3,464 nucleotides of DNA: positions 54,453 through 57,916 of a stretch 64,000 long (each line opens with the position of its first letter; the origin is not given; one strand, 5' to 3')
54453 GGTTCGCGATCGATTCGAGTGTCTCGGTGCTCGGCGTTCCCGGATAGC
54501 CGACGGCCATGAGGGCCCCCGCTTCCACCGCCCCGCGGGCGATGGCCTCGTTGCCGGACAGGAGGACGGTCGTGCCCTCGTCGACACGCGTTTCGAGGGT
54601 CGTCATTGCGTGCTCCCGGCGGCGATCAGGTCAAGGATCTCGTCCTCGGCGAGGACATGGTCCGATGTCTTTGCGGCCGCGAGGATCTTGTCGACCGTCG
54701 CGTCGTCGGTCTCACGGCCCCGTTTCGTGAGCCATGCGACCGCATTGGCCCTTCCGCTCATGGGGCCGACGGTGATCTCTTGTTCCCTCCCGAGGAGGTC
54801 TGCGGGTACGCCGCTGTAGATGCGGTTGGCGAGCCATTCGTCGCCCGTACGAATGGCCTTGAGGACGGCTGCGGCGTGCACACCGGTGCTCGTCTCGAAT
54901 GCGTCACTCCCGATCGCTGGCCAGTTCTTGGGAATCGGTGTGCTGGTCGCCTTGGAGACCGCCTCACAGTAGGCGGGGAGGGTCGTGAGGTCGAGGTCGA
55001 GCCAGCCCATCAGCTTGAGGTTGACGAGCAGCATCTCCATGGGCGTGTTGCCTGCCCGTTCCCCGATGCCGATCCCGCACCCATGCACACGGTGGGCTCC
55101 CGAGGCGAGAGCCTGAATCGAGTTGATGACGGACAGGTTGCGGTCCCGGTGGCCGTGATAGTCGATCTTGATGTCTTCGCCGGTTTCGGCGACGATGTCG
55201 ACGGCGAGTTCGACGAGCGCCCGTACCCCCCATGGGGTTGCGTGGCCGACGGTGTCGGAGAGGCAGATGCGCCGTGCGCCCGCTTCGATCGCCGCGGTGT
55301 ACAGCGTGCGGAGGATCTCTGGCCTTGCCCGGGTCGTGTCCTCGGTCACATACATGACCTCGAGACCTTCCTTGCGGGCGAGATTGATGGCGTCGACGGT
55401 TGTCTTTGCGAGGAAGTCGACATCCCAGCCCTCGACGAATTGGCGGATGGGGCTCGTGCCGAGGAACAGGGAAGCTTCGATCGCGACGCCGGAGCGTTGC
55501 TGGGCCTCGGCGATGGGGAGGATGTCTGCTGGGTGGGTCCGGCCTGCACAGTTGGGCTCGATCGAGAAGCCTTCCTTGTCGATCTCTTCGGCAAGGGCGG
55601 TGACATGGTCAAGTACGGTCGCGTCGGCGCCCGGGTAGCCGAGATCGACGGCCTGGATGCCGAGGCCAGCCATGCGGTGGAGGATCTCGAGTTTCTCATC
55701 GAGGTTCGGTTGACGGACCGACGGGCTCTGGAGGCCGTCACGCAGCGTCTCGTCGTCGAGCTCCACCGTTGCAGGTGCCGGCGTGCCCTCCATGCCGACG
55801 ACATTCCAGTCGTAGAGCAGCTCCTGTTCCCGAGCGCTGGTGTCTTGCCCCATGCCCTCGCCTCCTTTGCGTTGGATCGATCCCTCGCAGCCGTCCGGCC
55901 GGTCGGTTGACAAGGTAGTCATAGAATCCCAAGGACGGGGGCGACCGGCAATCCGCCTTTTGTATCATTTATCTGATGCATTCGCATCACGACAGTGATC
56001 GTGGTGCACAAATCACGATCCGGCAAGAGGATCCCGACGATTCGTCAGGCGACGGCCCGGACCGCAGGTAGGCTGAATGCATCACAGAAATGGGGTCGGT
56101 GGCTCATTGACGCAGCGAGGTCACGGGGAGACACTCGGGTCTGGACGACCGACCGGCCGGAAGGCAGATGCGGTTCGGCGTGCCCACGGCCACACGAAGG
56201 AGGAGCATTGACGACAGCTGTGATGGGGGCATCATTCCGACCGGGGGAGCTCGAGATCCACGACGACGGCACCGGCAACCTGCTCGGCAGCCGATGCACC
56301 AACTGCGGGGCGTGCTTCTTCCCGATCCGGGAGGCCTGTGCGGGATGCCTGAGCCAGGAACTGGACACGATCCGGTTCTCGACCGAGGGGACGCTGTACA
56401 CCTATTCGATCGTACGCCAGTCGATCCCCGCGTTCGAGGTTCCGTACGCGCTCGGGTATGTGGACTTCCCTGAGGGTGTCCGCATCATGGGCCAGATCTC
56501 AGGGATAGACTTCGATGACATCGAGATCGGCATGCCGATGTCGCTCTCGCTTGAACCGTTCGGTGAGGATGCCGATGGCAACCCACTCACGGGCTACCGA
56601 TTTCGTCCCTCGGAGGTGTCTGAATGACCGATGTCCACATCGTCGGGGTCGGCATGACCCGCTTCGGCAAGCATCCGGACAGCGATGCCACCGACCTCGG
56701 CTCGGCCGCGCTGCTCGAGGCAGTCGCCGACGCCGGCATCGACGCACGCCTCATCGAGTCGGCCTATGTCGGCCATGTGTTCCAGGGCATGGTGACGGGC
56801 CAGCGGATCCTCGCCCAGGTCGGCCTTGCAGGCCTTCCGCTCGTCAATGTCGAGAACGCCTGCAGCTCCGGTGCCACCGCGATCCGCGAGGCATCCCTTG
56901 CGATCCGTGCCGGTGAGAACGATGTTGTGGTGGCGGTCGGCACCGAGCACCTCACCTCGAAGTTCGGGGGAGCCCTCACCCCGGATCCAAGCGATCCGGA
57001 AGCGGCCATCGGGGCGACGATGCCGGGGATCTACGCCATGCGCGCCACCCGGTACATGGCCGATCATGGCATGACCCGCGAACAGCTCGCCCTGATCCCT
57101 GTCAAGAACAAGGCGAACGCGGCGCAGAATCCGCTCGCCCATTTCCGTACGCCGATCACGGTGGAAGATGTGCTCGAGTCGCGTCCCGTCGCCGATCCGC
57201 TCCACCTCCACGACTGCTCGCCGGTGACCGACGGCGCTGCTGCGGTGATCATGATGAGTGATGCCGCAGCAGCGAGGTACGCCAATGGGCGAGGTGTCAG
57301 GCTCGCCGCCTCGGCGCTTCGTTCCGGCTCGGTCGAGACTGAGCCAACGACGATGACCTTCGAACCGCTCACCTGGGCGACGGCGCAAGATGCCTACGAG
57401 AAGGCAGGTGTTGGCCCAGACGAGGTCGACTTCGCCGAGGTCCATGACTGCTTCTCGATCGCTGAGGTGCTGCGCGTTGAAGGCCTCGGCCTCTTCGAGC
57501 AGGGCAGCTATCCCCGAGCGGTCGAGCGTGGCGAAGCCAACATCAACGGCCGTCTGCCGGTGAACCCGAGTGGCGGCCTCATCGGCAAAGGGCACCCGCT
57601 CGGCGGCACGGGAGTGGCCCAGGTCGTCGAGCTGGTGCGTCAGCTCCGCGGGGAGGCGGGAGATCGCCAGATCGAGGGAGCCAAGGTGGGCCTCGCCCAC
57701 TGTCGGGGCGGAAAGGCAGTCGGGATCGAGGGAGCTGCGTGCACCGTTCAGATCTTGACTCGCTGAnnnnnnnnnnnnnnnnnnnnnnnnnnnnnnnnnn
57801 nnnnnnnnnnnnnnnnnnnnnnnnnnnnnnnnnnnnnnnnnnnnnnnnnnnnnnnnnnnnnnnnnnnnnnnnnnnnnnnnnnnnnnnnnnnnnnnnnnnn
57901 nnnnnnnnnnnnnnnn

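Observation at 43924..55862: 12-gene minus-strand operon combining IorAB, a second three-subunit OFOR, a LeuA-like lyase/synthase, LeuCD-like dehydratase, CoA-transferase, hydratase and SDR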

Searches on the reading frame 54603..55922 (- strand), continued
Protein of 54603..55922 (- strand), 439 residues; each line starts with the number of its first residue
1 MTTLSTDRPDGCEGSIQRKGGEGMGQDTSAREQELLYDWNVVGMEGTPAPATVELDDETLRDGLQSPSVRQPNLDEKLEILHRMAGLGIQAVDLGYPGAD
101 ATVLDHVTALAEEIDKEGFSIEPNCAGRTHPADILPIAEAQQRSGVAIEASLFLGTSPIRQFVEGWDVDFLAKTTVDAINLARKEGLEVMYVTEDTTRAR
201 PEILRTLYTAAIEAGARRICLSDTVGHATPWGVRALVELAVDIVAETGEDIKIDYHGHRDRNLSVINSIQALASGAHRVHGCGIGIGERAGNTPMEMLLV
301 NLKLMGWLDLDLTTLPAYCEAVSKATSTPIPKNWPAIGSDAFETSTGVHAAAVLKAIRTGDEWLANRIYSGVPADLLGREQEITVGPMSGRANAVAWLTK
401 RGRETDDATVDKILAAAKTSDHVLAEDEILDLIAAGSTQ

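Call 69: search_protein_families(library=ncbifam, proteins=[L009:196-726:+, L009:749-2059:+, L009:2034-2891:+, L009:2633-3718:+, L009:4010-4774:-, L005:818-1936:-, L004:728-2038:+, L024:8635-9945:+, L002:20048-20290:-], max_evalue=1e-8)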
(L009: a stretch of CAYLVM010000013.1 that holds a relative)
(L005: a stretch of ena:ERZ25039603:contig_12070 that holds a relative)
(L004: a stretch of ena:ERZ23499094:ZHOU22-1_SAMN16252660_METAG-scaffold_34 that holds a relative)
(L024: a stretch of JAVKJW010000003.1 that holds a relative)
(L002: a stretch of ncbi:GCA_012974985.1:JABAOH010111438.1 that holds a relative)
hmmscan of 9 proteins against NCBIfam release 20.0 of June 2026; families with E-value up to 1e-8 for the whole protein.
L009:196-726:+ (176 aa): 2 families
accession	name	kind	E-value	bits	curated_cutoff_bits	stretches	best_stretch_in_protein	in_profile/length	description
TIGR02263.1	benz_CoA_red_C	equivalog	2.3e-33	115.7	421.15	1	2-171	207-378/380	benzoyl-CoA reductase subunit C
NF052456.1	HyiscapDhHadC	equivalog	3.8e-13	49.1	700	1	4-172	205-371/372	(R)-2-hydroxyisocaproyl-CoA dehydratase subunit beta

L009:749-2059:+ (436 aa): 4 families
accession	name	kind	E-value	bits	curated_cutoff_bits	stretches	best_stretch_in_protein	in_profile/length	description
TIGR02260.1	benz_CoA_red_B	equivalog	1.6e-60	205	486.55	1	29-421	20-411/413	benzoyl-CoA reductase subunit B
NF052455.1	HyiscapDhHadB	equivalog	4e-46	157.5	750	1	51-426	38-397/398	(R)-2-hydroxyisocaproyl-CoA dehydratase subunit alpha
TIGR03191.1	benz_CoA_bzdO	equivalog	2.4e-27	96.2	448.6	1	73-309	67-293/430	benzoyl-CoA reductase, bzd-type, subunit O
NF040772.1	double_cubane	equivalog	7.3e-21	74.6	350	1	91-422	62-371/372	double-cubane-cluster-containing anaerobic reductase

L009:2034-2891:+ (285 aa): 5 families
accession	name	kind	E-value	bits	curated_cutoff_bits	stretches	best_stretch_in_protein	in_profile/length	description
TIGR00241.1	CoA_E_activ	domain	6.4e-81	271.5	125.4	1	16-264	2-247/248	acyl-CoA dehydratase activase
TIGR02259.1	benz_CoA_red_A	equivalog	1.8e-63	214.8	578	1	70-266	229-432/432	benzoyl-CoA reductase subunit A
TIGR03192.1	benz_CoA_bzdQ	equivalog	1.1e-53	182.6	380.2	1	14-267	32-287/293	benzoyl-CoA reductase, bzd-type, subunit Q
TIGR02261.1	benz_CoA_red_D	equivalog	2e-39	135.4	312.85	1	16-265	3-261/262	benzoyl-CoA reductase subunit D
TIGR03286.1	methan_mark_15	hypoth_equivalog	6.3e-39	134.1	455.75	1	16-266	146-401/404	methanogenesis marker 15 protein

L009:2633-3718:+ (361 aa): 5 families
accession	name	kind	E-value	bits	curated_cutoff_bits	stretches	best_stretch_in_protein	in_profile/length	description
TIGR00241.1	CoA_E_activ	domain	3e-59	200.5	125.4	1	88-340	1-248/248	acyl-CoA dehydratase activase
TIGR02261.1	benz_CoA_red_D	equivalog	2.2e-42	145.1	312.85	1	88-339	2-260/262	benzoyl-CoA reductase subunit D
TIGR03192.1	benz_CoA_bzdQ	equivalog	3.4e-36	125.2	380.2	1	83-343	28-288/293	benzoyl-CoA reductase, bzd-type, subunit Q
TIGR02259.1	benz_CoA_red_A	equivalog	9.5e-33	113.6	578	1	143-336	229-427/432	benzoyl-CoA reductase subunit A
TIGR03286.1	methan_mark_15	hypoth_equivalog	4.8e-27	95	455.75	1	88-340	145-400/404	methanogenesis marker 15 protein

L009:4010-4774:- (254 aa): 66 families (the best 25 are shown)
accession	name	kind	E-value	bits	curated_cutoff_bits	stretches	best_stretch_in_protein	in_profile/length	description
TIGR03189.1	dienoyl_CoA_hyt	equivalog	6.5e-60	202.5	292.5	1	11-253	6-250/251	cyclohexa-1,5-dienecarbonyl-CoA hydratase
NF005803.0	PRK07658.1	equivalog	1e-36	126.7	313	1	9-253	5-256/257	enoyl-CoA hydratase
NF006566.0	PRK09076.1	subfamily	1.1e-35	123.5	286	1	8-253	7-259/260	enoyl-CoA hydratase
NF007239.0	PRK09674.1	equivalog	4e-35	121.5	371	1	12-252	10-255/257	2,3-dehydroadipyl-CoA hydratase PaaF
NF051848.1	EnCoAHydtEchA19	equivalog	7.3e-34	117.5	400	1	9-253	3-257/258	enoyl-CoA hydratase EchA19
NF042430.2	EnCoAhydt_DpgD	equivalog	9.8e-34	117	400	1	12-253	3-257/258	enoyl-CoA-hydratase DpgD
NF005802.0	PRK07657.1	equivalog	4.1e-31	108.4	363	1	6-252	5-258/260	enoyl-CoA hydratase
NF005879.0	PRK07827.1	equivalog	9.1e-31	107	283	1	9-252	10-260/261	enoyl-CoA hydratase family protein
NF006008.0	PRK08139.1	equivalog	1.6e-30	106.5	313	1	12-253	17-265/266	enoyl-CoA hydratase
NF006100.0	PRK08252.1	subfamily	8.1e-30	104.2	282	1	10-252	7-252/254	crotonase/enoyl-CoA hydratase family protein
NF004517.0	PRK05862.1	equivalog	3.5e-28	98.8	396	1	10-253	8-256/257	enoyl-CoA hydratase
NF046063.1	oxepin_alt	equivalog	4.1e-28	98.5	300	1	10-250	4-254/254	oxepin-CoA hydrolase, alternative type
NF005073.0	PRK06495.1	subfamily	6.8e-27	94.4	296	1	10-252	8-255/257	enoyl-CoA hydratase/isomerase family protein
NF004781.0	PRK06127.1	subfamily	1.6e-26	93.6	291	1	10-252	15-267/269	enoyl-CoA hydratase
NF006140.0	PRK08290.1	subfamily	1.8e-26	93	280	1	93-208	121-238/292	enoyl-CoA hydratase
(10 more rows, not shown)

L005:818-1936:- (372 aa): 57 families (the best 25 are shown)
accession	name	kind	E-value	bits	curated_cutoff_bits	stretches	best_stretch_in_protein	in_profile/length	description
TIGR03200.1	dearomat_oah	equivalog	2.1e-170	566.6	464.45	1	11-364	3-359/360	6-oxocyclohex-1-ene-1-carbonyl-CoA hydratase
TIGR03210.1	badI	equivalog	1.1e-35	123.2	467.6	1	44-222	13-187/256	2-ketocyclohexanecarboxyl-CoA hydrolase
NF005637.0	PRK07396.1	equivalog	6.3e-32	111.1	380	1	45-222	25-200/273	1,4-dihydroxy-2-naphthoyl-CoA synthase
TIGR01929.1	menB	equivalog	2e-27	96.4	342.7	1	44-223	14-191/259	1,4-dihydroxy-2-naphthoyl-CoA synthase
NF046063.1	oxepin_alt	equivalog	1.1e-26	93.8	300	1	44-215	11-181/254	oxepin-CoA hydrolase, alternative type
NF006109.0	PRK08260.1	subfamily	2.2e-26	92.8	320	1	45-216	16-200/296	enoyl-CoA hydratase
NF004475.0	PRK05809.1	subfamily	2.8e-26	92.6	394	1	45-215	16-183/260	short-chain-enoyl-CoA hydratase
NF004634.0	PRK05980.1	equivalog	1.3e-25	90.3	375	1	44-217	14-188/263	crotonase/enoyl-CoA hydratase family protein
TIGR02280.1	PaaB1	equivalog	3e-24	85.9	345.15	1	45-213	11-177/256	2-(1,2-epoxy-1,2-dihydrophenyl)acetyl-CoA isomerase PaaG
NF004840.0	PRK06190.1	equivalog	6.2e-24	85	253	1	45-216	16-183/260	enoyl-CoA hydratase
NF005700.0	PRK07511.1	subfamily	1.3e-23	84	274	1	46-214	16-183/260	enoyl-CoA hydratase family protein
NF051848.1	EnCoAHydtEchA19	equivalog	5.3e-23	81.9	400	1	42-216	9-182/258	enoyl-CoA hydratase EchA19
NF004517.0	PRK05862.1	equivalog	8.3e-22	77.9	396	1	45-217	16-182/257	enoyl-CoA hydratase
NF004525.0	PRK05870.1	equivalog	1.2e-21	77.8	285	1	44-214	14-180/249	enoyl-CoA hydratase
NF006699.0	PRK09245.1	subfamily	4.2e-21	75.4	354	1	44-216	14-190/266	crotonase/enoyl-CoA hydratase family protein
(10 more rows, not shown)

L004:728-2038:+ (436 aa): 8 families
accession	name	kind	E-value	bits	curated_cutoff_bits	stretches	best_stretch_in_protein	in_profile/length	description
NF041878.1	paak_haloarch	equivalog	1.4e-85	287.5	700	1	13-428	3-417/427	phenylacetate--CoA ligase PaaK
TIGR02155.1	PA_CoA_ligase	equivalog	2.4e-71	240.5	646.3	1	16-433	1-418/422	phenylacetate--CoA ligase PaaK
NF053551.1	FlxY_rubin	equivalog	1.5e-49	168.9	520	1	18-426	4-408/424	flexirubin biosynthesis putative acyl-CoA ligase FlxY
NF045666.1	DVU1553_fam_AMP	equivalog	3.5e-39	134.8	300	1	15-333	15-325/331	DVU_1553 family AMP-dependent CoA ligase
TIGR03335.1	F390_ftsA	equivalog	4.3e-32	111.4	458.7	1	10-386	1-378/445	coenzyme F390 synthetase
NF041217.1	BagE_FevW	exception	1.2e-27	97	800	1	55-432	31-401/424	bagremycin/ferroverdin synthetase BagE/FevW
NF005801.1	PRK07656.1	equivalog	7.5e-11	41.3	657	0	70-222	137-289/500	FadD3 family acyl-CoA ligase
NF009071.0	PRK12406.1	subfamily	2.5e-10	39.4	701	1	97-384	156-446/510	acyl-CoA synthetase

L024:8635-9945:+ (436 aa): 14 families
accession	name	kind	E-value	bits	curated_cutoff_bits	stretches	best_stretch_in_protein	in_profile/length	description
TIGR02155.1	PA_CoA_ligase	equivalog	1.4e-169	564.1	646.3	1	15-434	1-422/422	phenylacetate--CoA ligase PaaK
NF041878.1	paak_haloarch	equivalog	9.4e-163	541.7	700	1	13-434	4-427/427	phenylacetate--CoA ligase PaaK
NF053551.1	FlxY_rubin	equivalog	7.8e-57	192.9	520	1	18-434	5-424/424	flexirubin biosynthesis putative acyl-CoA ligase FlxY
NF045666.1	DVU1553_fam_AMP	equivalog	5.4e-55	186.8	300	1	15-332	16-331/331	DVU_1553 family AMP-dependent CoA ligase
TIGR03335.1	F390_ftsA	equivalog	3.9e-42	144.5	458.7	1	10-383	2-384/445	coenzyme F390 synthetase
NF041217.1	BagE_FevW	exception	3.6e-41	141.5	800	1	22-419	13-391/424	bagremycin/ferroverdin synthetase BagE/FevW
NF004837.0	PRK06187.1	subfamily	3.6e-15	55.2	476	1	97-257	178-335/531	long-chain-fatty-acid--CoA ligase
TIGR02304.1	aden_form_hyp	equivalog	8e-14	51.4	251.9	1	226-374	231-373/430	F390 synthetase-related protein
NF005801.1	PRK07656.1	equivalog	5.1e-13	48.5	657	0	91-255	166-328/500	FadD3 family acyl-CoA ligase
NF006624.1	PRK09192.1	subfamily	7.4e-11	41.1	600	1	328-433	452-557/567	fatty acyl-AMP ligase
TIGR01733.1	AA-adenyl-dom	subfamily_domain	8.3e-11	41.3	317.4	0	97-290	128-324/409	amino acid adenylation domain-containing protein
TIGR02262.1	benz_CoA_lig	subfamily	3.3e-10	39.3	375.25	1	96-356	168-430/508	benzoate-CoA ligase family protein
NF053567.1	HBDA_AROS1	equivalog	6.1e-10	38.1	1000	0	96-256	178-336/523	3-hydroxybenzoate--CoA ligase HbdA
NF005850.0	PRK07768.1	subfamily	1.8e-09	36.4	572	0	328-427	432-534/545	long-chain-fatty-acid--CoA ligase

L002:20048-20290:- (80 aa): 0 families
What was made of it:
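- On Benzoyl-CoA lower pathway (Dch-Had-Oah): The L005 orthologue scores 566.6 against 464 (call 69).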

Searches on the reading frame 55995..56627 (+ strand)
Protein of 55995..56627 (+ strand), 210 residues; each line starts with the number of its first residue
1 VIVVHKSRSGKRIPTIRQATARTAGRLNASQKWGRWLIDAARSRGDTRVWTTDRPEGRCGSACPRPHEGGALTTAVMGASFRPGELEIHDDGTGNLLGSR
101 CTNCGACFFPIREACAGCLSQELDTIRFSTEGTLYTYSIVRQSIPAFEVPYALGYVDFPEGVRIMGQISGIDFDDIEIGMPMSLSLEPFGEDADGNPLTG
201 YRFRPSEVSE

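Call 5: search_protein_families(library=pfam, proteins=[window:55995-56627:+])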
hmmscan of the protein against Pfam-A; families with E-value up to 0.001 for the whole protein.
window:55995-56627:+ (210 aa): 2 families
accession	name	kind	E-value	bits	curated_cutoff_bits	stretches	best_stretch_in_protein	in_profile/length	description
PF01796.24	OB_ChsH2_C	-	7.9e-18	64.6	27.1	1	128-185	4-63/65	ChsH2, C-terminal OB-fold domain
PF12172.15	zf-ChsH2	-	7.2e-09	35.7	23.2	1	94-124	7-37/37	ChsH2, rubredoxin-like zinc ribbon domain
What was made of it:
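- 56208..56627 (+): DUF35/BbsA-like thiolase partner. The start is TTG 56208, giving 139 aa. It hits zf-ChsH2 and OB_ChsH2_C (call 5).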

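Call 18: search_protein_families(library=ncbifam, proteins=[window:55995-56627:+], max_evalue=0.00001)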
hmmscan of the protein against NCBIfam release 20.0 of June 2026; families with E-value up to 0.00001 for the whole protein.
window:55995-56627:+ (210 aa): 1 family
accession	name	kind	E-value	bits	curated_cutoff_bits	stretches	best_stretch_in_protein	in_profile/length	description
NF053627.1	BnzsclthlBbsAGT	equivalog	2.3e-22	79.5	250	1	81-204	20-143/145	benzoylsuccinyl-CoA thiolase subunit BbsA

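Call 27: search_solved_structures(query=window:55995-56627:+, max_evalue=0.001)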
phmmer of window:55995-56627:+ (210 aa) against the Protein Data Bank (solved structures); distinct sequences matched with E-value up to 0.001: 7.
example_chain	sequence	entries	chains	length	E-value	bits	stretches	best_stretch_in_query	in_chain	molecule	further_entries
6esq_E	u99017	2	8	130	9.7e-17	64.5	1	94-205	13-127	Pfam DUF35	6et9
7pxp_A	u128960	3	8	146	1.3e-15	60.8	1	81-204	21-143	Benzoylsuccinyl-CoA thiolase subunit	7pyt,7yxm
6ok1_B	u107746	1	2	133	5.9e-13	52.1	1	96-185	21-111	ChsH2(DUF35)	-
9myr_B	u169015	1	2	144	2.9e-08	36.8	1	100-182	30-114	Acyl dehydratase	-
9vbo_H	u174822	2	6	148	1.6e-06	31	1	92-173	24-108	2,4-diacetylphloroglucinol biosynthesis protein PhlB family protein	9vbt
9skh_E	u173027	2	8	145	4.5e-05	26.3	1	91-146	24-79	2,4-diacetylphloroglucinol biosynthesis protein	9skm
5m3k_B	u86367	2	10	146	0.00013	24.8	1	91-187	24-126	2,4-diacetylphloroglucinol biosynthesis protein PhlB | 2,4-diacetylphloroglucinol biosynthesis protein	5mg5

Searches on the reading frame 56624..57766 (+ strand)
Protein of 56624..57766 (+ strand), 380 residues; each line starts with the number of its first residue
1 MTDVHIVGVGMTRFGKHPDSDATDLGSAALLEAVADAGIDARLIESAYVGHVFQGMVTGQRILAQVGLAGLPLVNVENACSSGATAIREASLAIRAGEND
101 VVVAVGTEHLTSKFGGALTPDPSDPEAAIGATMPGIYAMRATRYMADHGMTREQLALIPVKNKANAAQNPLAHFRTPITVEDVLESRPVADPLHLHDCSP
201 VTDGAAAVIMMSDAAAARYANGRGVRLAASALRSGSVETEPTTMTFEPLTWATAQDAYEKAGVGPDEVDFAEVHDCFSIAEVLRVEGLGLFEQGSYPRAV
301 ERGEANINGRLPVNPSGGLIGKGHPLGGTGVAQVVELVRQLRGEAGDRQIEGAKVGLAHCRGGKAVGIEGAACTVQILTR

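Call 5: search_protein_families(library=pfam, proteins=[window:56624-57766:+])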
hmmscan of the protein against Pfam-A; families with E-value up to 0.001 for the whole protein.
window:56624-57766:+ (380 aa): 4 families
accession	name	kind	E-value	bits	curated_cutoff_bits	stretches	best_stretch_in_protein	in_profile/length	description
PF22691.2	Thiolase_C_1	-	4.5e-37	127.4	28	1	251-364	21-133/144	Thiolase C-terminal domain-like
PF00108.29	Thiolase_N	-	8.3e-28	97.9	26.4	1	4-213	1-259/260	Thiolase, N-terminal domain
PF02803.24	Thiolase_C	-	3.5e-11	43.2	27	1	232-350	8-106/123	Thiolase, C-terminal domain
PF00109.32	ketoacyl-synt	-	5.4e-07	29.9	20.8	1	61-113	156-207/252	Beta-ketoacyl synthase, N-terminal domain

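Call 18: search_protein_families(library=ncbifam, proteins=[window:56624-57766:+], max_evalue=0.00001)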
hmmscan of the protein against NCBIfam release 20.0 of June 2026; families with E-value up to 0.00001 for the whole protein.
window:56624-57766:+ (380 aa): 51 families (the best 25 are shown)
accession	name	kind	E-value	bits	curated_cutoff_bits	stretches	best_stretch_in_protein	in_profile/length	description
NF004720.0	PRK06064.1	subfamily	6.3e-109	364.3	420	1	1-379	1-386/389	thiolase domain-containing protein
NF053570.1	AcCoTHIOL_METTL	equivalog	7.2e-98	327.9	600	1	1-378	1-381/385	acetyl-CoA acetyltransferase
NF006102.0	PRK08256.1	subfamily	1.4e-95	320.7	436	1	2-377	3-389/394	lipid-transfer protein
NF053628.1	BnzsclthlBbsBGT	equivalog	1.9e-94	316.6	750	1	3-379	6-386/389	benzoylsuccinyl-CoA thiolase subunit BbsB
NF004810.0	PRK06157.1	equivalog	7.3e-86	288.8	403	1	3-378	8-395/400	acetyl-CoA acetyltransferase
NF005704.0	PRK07516.1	subfamily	3e-79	266.8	412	1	2-366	2-378/389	thiolase domain-containing protein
NF009228.0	PRK12578.1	subfamily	8.2e-73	245.2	485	1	3-364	4-376/387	thiolase domain-containing protein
NF004715.0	PRK06059.1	equivalog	4e-70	236.8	424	1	2-364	4-389/399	lipid-transfer protein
NF004811.0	PRK06158.1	subfamily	1.4e-59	202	421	1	4-364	10-369/384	acetyl-CoA acetyltransferase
NF004936.0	PRK06289.1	equivalog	2.2e-58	197.9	375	1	3-364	4-392/405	acetyl-CoA acetyltransferase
NF006180.0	PRK08313.1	subfamily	8.9e-58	196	514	1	3-365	5-374/389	thiolase domain-containing protein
NF004982.0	PRK06365.1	equivalog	1.5e-52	179.1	695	2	2-221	16-245/430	thiolase domain-containing protein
NF004721.0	PRK06065.1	equivalog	3.2e-49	167.8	455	1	3-352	11-369/393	thiolase domain-containing protein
NF006010.0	PRK08142.1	subfamily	9.6e-49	166.1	462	1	16-375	19-383/388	thiolase domain-containing protein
NF005892.0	PRK07855.1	subfamily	2.6e-45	155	469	1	5-353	9-369/390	lipid-transfer protein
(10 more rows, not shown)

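Call 22: search_solved_structures(query=window:56624-57766:+, max_evalue=1e-10)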
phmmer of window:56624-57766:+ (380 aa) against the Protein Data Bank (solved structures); distinct sequences matched with E-value up to 1e-10: 31.
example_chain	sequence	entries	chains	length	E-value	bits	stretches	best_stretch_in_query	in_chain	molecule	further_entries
7pxp_C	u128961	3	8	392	6.2e-85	288.9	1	3-379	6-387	Benzoylsuccinyl-CoA thiolase subunit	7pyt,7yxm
7yvy_A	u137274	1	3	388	1.8e-67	231.5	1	5-367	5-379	Acetyl-CoA acetyltransferase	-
6esq_A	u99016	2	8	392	4.5e-65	223.6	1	1-351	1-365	acetoacetyl-CoA thiolase | Acetyl-CoA acetyltransferase thiolase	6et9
6hsj_A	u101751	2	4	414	8.3e-65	222.7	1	4-362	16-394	SCP2-thiolase (type-1)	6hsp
6hrv_A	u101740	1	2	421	8.9e-65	222.6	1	4-362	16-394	SCP2-thiolase (type-1)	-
4yzo_A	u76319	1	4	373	1.8e-59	205.2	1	4-363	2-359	Putative acyl-CoA acyltransferase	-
4bi9_A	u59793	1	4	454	2.4e-41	145.5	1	26-353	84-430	3-KETOACYL-COA THIOLASE, PUTATIVE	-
3zbg_A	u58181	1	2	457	9.8e-41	143.5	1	49-350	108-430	3-KETOACYL-COA THIOLASE-LIKE PROTEIN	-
4bia_A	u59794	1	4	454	6e-40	140.9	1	26-353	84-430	3-KETOACYL-COA THIOLASE, PUTATIVE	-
3zbk_A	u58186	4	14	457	1.9e-39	139.3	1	49-350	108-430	3-KETOACYL-COA THIOLASE-LIKE PROTEIN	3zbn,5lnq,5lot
3zbl_A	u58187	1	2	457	2.5e-39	138.9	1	49-350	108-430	3-KETOACYL-COA THIOLASE-LIKE PROTEIN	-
4u4e_A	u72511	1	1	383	1.3e-34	123.3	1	6-364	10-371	Thiolase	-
9myr_A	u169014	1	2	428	1.2e-32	116.9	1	134-366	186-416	Nonspecific lipid-transfer protein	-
6ok1_A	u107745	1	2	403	4e-29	105.3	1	6-341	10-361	Lipid-transfer protein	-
9skh_I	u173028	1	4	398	2.4e-22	83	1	249-366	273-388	2,4-diacetylphloroglucinol biosynthesis protein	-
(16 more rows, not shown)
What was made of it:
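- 56624..57766 (+): SCP-x-type thiolase, BbsB-like. Its best PDB hit is benzoylsuccinyl-CoA thiolase 7pxp_C (289 bits, with the next hit at 231, call 22).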
